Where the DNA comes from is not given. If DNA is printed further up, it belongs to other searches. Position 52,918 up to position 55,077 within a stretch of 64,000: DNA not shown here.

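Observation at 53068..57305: Four-gene envelope operon of unknowns: OM beta-barrel, two paralogous lipoproteins and an inner-membrane-anchored periplasmic protein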

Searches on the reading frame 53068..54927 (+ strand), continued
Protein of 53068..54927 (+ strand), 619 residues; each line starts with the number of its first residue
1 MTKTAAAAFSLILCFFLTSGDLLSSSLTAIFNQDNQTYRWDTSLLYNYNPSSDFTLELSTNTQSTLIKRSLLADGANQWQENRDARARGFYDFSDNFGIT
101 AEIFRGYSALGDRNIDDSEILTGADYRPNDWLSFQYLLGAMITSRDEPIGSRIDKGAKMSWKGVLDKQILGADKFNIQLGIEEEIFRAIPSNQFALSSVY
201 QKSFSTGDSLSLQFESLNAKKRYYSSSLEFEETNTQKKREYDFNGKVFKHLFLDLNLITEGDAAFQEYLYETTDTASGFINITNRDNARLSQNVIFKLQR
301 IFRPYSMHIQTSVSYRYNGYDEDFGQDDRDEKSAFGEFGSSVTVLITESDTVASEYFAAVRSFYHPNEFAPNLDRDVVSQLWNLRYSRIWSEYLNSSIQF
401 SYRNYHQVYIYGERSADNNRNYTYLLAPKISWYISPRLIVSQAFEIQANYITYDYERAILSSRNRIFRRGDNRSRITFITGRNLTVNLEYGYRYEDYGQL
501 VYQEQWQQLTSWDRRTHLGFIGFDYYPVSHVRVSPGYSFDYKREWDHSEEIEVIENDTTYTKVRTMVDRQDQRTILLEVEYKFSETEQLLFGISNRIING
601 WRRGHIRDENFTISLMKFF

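Call 26: find_related_loci(query=A1, collection=genome_contigs, flank=7000)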
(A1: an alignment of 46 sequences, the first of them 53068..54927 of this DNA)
Query A1 (619 aa) in genome_contigs; peptide patterns used: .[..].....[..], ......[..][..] (x = any residue, [..] = any of these).
102 stretches matched a pattern; 46 encode a relative of the query (tblastn E <= 1e-3); 46 distinct loci.
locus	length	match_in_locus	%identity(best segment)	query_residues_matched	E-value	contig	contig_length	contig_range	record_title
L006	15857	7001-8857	90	1-619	0e+0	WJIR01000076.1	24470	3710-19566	MAG: Candidatus Zixiibacteriota bacterium isolate Bin_336 k141_1138305, whole genome shotgun sequence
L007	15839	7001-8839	50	8-619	0e+0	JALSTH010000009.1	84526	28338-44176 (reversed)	MAG: Candidatus Zixiibacteriota bacterium isolate 356-308_metabat2_scaf2bin.092 356-308_scaffold_137_c1, whole genome sh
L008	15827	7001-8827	51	11-619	0e+0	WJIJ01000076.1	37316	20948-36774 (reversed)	MAG: Candidatus Zixiibacteriota bacterium isolate Bin_366 k141_865442, whole genome shotgun sequence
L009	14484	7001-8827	30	12-619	5e-74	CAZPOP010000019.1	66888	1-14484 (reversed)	MAG TPA_asm: uncultured Ignavibacteria bacterium isolate SRP214966_co5_260 genome assembly, contig: NODE_163_length_6688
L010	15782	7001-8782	30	7-619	2e-72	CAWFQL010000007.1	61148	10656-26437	MAG: uncultured candidate division Zixibacteria bacterium isolate MFD05942.bin.1.318 genome assembly, contig: contig_130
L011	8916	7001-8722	29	11-597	6e-72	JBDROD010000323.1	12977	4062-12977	MAG: Candidatus Zixiibacteriota bacterium isolate MEGAHIT-group-1.93 k141_582590, whole genome shotgun sequence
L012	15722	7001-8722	29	11-597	1e-70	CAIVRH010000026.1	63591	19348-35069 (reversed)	uncultured candidate division Zixibacteria bacterium isolate AM-sed-core3-D1_bin-832 genome assembly, contig: bin-832:26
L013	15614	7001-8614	30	1-548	3e-70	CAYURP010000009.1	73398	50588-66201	MAG TPA_asm: uncultured Ignavibacteria bacterium isolate binchicken_co89_584 genome assembly, contig: NODE_379_length_73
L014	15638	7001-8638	31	23-581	1e-68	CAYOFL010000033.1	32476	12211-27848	MAG TPA_asm: uncultured Ignavibacteria bacterium isolate binchicken_co211_253 genome assembly, contig: NODE_796_length_3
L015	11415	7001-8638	30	21-581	2e-68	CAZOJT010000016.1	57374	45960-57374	MAG TPA_asm: uncultured Ignavibacteria bacterium isolate binchicken_co89_550 genome assembly, contig: NODE_631_length_57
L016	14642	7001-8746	29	1-597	2e-68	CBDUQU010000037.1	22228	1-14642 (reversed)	MAG TPA_asm: uncultured bacterium isolate SRR22302359_binner13_Refined_3 genome assembly, contig: ERZ25073601.333, whole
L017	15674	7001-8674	30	11-581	5e-68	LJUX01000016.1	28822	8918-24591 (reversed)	MAG: candidate division Zixibacteria bacterium SM23_73_3 WORSMTZ_2110, whole genome shotgun sequence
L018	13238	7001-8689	28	22-597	7e-65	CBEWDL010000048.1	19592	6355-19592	MAG TPA_asm: uncultured bacterium isolate SRR12059192_binner23_Refined_3 genome assembly, contig: ERZ26875191.52, whole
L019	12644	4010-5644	31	11-562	2e-64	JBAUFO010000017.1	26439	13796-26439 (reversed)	MAG: Candidatus Zixiibacteriota bacterium isolate MFD13088_ilm_asm_bin32 k127_177491, whole genome shotgun sequence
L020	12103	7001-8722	29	11-597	1e-63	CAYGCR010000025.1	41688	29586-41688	MAG TPA_asm: uncultured Ignavibacteria bacterium isolate ERP108616_co2_224 genome assembly, contig: NODE_1047_length_416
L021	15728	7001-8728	28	10-597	1e-62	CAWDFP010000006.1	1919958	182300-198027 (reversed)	MAG: uncultured candidate division Zixibacteria bacterium isolate MFD05942.bin.2.45 genome assembly, contig: contig_2185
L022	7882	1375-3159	28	9-619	5e-61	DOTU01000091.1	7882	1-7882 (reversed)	MAG TPA_asm: Candidatus Zixiibacteriota bacterium isolate UBA10806 contig_229275, whole genome shotgun sequence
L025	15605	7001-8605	30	56-596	2e-59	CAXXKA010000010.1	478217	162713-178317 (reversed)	MAG: uncultured candidate division Zixibacteria bacterium isolate 057be676-9b3e-4ab3-9904-799d5201c552 genome assembly,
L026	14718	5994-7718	29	11-597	1e-58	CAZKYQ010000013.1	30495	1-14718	MAG TPA_asm: uncultured Ignavibacteria bacterium isolate binchicken_co275_126 genome assembly, contig: NODE_1648_length_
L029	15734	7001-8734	27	12-596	7e-58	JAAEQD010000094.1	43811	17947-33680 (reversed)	MAG: Candidatus Zixiibacteriota bacterium isolate Gpa_9 GpaG_CONTIG1105515, whole genome shotgun sequence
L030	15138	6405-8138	27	9-597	4e-60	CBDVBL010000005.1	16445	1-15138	MAG TPA_asm: uncultured bacterium isolate SRR22302355_binner13_Refined_64 genome assembly, contig: ERZ25746546.523, whol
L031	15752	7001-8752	28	1-597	1e-57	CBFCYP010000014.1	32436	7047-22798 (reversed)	MAG TPA_asm: uncultured bacterium isolate SRR26215681_binner13_Refined_78 genome assembly, contig: ERZ25073475.444, whol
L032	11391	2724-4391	28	31-597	2e-57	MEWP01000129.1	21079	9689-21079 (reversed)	MAG: candidate division Zixibacteria bacterium RBG_16_53_22 RBG_16_scaffold_5634, whole genome shotgun sequence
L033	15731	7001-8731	26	10-597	2e-57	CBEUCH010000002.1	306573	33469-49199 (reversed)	MAG TPA_asm: uncultured bacterium isolate SRR19160658_binner12_Refined_30 genome assembly, contig: ERZ26800495.2, whole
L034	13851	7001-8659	28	30-597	1e-56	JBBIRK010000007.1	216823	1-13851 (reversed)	MAG: Candidatus Zixiibacteriota bacterium isolate STS170223_bin_348 NODE_57_length_216823_cov_16.015108, whole genome sh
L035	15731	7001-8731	28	13-597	1e-56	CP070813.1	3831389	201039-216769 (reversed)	MAG: Candidatus Zixiibacteriota bacterium isolate bin119 chromosome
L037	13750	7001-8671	27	31-596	3e-55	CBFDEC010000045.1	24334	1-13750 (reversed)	MAG TPA_asm: uncultured bacterium isolate SRR26215678_metabat2_26 genome assembly, contig: ERZ25073496.1636, whole genom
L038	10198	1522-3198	28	11-584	2e-54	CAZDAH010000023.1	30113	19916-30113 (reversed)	MAG TPA_asm: uncultured Ignavibacteria bacterium isolate binchicken_co395_172 genome assembly, contig: NODE_204_length_3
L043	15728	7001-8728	26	4-597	1e-52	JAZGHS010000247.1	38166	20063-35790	MAG: Candidatus Zixiibacteriota bacterium isolate SCS6bin.4 SCS6bin.4_247, whole genome shotgun sequence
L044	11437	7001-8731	27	5-596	5e-52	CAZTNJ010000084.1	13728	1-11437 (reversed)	MAG TPA_asm: uncultured Ignavibacteria bacterium isolate binchicken_co44_148 genome assembly, contig: NODE_5585_length_1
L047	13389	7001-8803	27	4-619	6e-57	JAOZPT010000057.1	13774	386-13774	MAG: Candidatus Zixiibacteriota bacterium isolate GMC4.metabat2.266 GMC4_5579_length_13774_cov_10.825643, whole genome s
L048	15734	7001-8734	30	9-597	3e-65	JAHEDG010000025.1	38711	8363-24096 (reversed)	MAG: Candidatus Zixiibacteriota bacterium isolate Ww191 NODE_1632_length_38711_cov_4.752138, whole genome shotgun sequen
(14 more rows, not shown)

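Call 27: predict_structure(alignment_id=A1)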
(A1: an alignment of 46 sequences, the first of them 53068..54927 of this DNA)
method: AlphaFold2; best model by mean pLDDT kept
length: 619 residues; sequences in the alignment: 46
mean_pLDDT: 86.2   pTM: 0.70
mean pLDDT of the five models: 86.2, 85.7, 85.5, 85.4, 83.2
residues with pLDDT >= 90: 368; 70-90: 152; 50-70: 82; < 50: 17
segments of 3 or more residues with pLDDT < 50: 15-22, 277-279, 456-461
pLDDT, mean of each block of 10 residues (from residue 1): 71 49 73 91 92 93 88 70 96 94 95 91 93 94 87 92 82 90 91 96 92 97 71 87 97 94 95 60 81 97 90 96 78 93 93 95 68 68 96 96 82 60 94 95 93 57 71 96 95 86 65 93 95 97 88 71 86 96 90 93 73 91
secondary structure, 60 per line:
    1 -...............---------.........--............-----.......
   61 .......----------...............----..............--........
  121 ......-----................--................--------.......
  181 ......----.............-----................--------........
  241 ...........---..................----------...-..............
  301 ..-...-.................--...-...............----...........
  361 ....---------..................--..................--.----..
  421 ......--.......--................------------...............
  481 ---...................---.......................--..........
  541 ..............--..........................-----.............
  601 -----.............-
elements in order: H2-16 E26-34 E37-48 E54-67 E78-92 E97-110 E113-126 E132-147 E150-165 E174-186 E191-203 E209-224 E233-251 E255-272 E287-302 E308-324 E331-345 E350-364 E374-391 E394-411 E419-426 E429-435 E438-453 E466-480 E484-502 E506-528 E531-554 E557-582 E588-600 E606-618

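Call 37: search_protein_representatives(alignment_id=A1)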
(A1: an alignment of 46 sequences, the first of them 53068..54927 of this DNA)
Query: 46 sequences, 611 profile positions. Proteins with E-value up to 0.001 (for the whole library): 640; up to 1e-10: 328; up to 1e-30: 65. The best 150 are listed.
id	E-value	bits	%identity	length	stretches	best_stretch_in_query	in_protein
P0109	6.3e-246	834.2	-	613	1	3-611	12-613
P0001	2.4e-208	710.1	-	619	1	7-611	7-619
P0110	4.2e-188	643.3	-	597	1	10-611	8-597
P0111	6.7e-188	642.6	-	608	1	5-611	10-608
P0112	1.8e-187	641.2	-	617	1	7-611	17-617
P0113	9.1e-187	638.8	-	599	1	4-610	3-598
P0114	1.3e-186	638.4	-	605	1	3-611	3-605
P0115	1.8e-179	614.7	-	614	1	5-611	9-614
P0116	1.6e-165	568.7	-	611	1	8-611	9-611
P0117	1.3e-157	542.5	-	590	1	9-609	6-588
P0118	3.1e-134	465.3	-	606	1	7-609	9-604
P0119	6.1e-118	411.5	-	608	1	7-611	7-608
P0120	3.6e-116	405.7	-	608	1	9-611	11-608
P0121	4.0e-114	398.9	-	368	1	245-611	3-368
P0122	4.5e-110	385.5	-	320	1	293-611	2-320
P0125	7.5e-100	351.8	-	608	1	22-608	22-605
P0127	6.6e-92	325.5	-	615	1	8-611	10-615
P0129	1.4e-72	261.7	-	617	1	95-608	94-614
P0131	5.4e-71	256.5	-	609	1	27-611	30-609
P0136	5.8e-57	210.1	-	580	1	14-605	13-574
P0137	1.2e-53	199.2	-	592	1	5-611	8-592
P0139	4.3e-51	190.7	-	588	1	14-549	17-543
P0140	9.2e-48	179.7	-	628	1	27-551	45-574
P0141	7.1e-44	166.9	-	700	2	250-599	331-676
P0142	2.1e-43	165.4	-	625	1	18-546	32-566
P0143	8.5e-42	160.0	-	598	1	26-605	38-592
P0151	2.5e-39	151.9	-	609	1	10-602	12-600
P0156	1.2e-36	143.0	-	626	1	54-611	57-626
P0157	1.2e-35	139.7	-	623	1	4-608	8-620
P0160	6.7e-34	133.9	-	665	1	21-556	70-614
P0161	3.4e-33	131.6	-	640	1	49-605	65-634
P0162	5.5e-33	130.9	-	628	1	26-609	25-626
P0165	3.0e-32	128.5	-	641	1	19-537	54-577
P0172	6.2e-31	124.2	-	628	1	5-604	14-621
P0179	3.6e-29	118.3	-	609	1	4-611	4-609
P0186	7.3e-27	110.7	-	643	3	318-526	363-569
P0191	2.3e-26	109.1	-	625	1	22-609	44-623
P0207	1.2e-23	100.1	-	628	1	27-610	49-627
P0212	2.3e-23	99.1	-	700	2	334-541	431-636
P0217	8.9e-23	97.2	-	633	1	26-611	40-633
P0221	3.1e-22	95.4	-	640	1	17-497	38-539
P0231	1.4e-20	89.9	-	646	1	20-608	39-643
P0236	4.2e-20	88.4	-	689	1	21-541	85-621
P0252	1.0e-18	83.8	-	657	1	36-596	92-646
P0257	5.6e-18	81.4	-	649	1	318-496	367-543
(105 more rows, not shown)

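Call 38: search_protein_families(library=pfam, proteins=[P0140, P0142, P0160, P0165, P0186, P0212, P0236, P0252, P0257, P0221], max_evalue=0.1)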
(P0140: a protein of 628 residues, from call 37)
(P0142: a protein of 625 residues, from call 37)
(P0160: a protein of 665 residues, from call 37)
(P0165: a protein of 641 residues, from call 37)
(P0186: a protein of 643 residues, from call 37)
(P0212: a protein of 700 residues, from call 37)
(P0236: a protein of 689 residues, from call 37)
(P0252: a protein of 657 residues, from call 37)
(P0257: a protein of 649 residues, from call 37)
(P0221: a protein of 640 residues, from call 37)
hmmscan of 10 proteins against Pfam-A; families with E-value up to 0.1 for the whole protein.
P0140 (628 aa): 0 families

P0142 (625 aa): 0 families

P0160 (665 aa): 1 family
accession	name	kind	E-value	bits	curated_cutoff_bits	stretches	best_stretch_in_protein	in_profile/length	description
PF18164.7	GNAT_C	-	0.012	15.9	22.8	1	58-104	29-75/142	GNAT-like C-terminal domain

P0165 (641 aa): 0 families

P0186 (643 aa): 0 families

P0212 (700 aa): 0 families

P0236 (689 aa): 0 families

P0252 (657 aa): 1 family
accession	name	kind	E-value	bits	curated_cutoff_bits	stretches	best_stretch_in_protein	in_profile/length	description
PF13609.12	Porin_4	-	0.0058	16.9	27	0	212-315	206-302/310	Gram-negative porin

P0257 (649 aa): 2 families
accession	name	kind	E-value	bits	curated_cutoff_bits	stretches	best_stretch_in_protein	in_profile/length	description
PF10677.15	DUF2490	-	0.0043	17.2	29.8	0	111-159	119-170/186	Protein of unknown function (DUF2490)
PF05632.16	DUF792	-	0.094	13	25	0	211-305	47-142/184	Borrelia burgdorferi protein of unknown function (DUF792)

P0221 (640 aa): 0 families

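Call 39: list_cluster_members(proteins=[P0140, P0142, P0160, P0165, P0186, P0212, P0236, P0252, P0257, P0221])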
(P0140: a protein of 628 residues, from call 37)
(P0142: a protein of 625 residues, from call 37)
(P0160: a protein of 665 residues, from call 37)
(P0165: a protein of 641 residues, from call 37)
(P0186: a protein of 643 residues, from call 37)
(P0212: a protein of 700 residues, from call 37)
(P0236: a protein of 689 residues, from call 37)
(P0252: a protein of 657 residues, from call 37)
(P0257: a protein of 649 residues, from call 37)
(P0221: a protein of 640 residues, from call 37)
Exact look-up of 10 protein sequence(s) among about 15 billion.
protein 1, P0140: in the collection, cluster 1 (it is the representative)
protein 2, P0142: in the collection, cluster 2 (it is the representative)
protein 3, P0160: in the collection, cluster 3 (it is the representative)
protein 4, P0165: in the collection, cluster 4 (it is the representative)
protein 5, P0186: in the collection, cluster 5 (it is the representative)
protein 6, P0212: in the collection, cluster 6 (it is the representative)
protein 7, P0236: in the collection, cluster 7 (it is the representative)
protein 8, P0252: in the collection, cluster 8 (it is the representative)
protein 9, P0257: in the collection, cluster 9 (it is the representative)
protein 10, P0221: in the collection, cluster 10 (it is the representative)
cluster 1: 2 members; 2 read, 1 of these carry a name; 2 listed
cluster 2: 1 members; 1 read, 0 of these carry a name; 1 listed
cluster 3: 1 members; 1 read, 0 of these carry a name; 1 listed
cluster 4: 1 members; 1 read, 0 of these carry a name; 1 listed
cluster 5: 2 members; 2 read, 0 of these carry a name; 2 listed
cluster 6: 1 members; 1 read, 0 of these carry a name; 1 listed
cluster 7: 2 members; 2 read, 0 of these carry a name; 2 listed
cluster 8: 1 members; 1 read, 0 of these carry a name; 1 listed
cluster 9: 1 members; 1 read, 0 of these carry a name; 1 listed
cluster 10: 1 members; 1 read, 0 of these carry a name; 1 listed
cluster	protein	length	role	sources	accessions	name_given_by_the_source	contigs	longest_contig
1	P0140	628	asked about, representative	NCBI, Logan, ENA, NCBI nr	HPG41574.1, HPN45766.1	MAG TPA: hypothetical protein PLP19_19935 [bacterium] | hypothetical protein [bacterium]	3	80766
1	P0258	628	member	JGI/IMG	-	-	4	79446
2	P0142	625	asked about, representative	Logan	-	-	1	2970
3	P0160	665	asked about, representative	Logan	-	-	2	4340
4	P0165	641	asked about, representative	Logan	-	-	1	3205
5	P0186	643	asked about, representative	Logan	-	-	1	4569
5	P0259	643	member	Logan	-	-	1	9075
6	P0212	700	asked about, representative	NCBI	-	-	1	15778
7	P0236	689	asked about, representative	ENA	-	-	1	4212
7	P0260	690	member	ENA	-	-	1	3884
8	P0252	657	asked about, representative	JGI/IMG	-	-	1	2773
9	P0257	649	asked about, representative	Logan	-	-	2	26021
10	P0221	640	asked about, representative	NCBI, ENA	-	-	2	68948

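Call 40: find_encoding_contigs(protein=P0140, flank=8000, max_places=1)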
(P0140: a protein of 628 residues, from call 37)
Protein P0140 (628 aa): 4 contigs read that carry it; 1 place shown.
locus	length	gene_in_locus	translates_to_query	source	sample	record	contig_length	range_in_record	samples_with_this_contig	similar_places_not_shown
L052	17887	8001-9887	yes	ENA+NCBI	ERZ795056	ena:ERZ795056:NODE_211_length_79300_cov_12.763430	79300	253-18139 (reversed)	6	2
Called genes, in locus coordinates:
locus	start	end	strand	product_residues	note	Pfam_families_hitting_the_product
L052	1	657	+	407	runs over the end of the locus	PF01943:Polysacc_synt, PF03023:MurJ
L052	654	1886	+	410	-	PF13439:Glyco_transf_4, PF13579:Glyco_trans_4_4, PF00534:Glycos_transf_1, PF13692:Glyco_trans_1_4, PF13524:Glyco_trans_1_2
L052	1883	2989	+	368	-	PF00953:Glycos_transf_4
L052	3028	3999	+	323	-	PF01073:3Beta_HSD, PF01370:Epimerase, PF02719:Polysacc_synt_2, PF04321:RmlD_sub_bind, PF16363:GDP_Man_Dehyd, PF07993:NAD_binding_4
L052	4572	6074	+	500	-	PF01940:DUF92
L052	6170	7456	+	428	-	PF03952:Enolase_N, PF00113:Enolase_C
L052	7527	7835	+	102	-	PF04977:DivIC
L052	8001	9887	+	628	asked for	-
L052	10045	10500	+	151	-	PF13581:HATPase_c_2, PF02518:HATPase_c (weak)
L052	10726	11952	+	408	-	PF01103:Omp85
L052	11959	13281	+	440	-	PF07244:POTRA, PF01103:Omp85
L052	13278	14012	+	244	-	PF20260:PUA_4, PF04452:Methyltrans_RNA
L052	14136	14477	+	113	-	PF11969:DcpS_C, PF01230:HIT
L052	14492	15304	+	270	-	PF12697:Abhydrolase_6, PF12146:Hydrolase_4 (faint), PF00561:Abhydrolase_1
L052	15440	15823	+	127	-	PF13366:PDDEXK_3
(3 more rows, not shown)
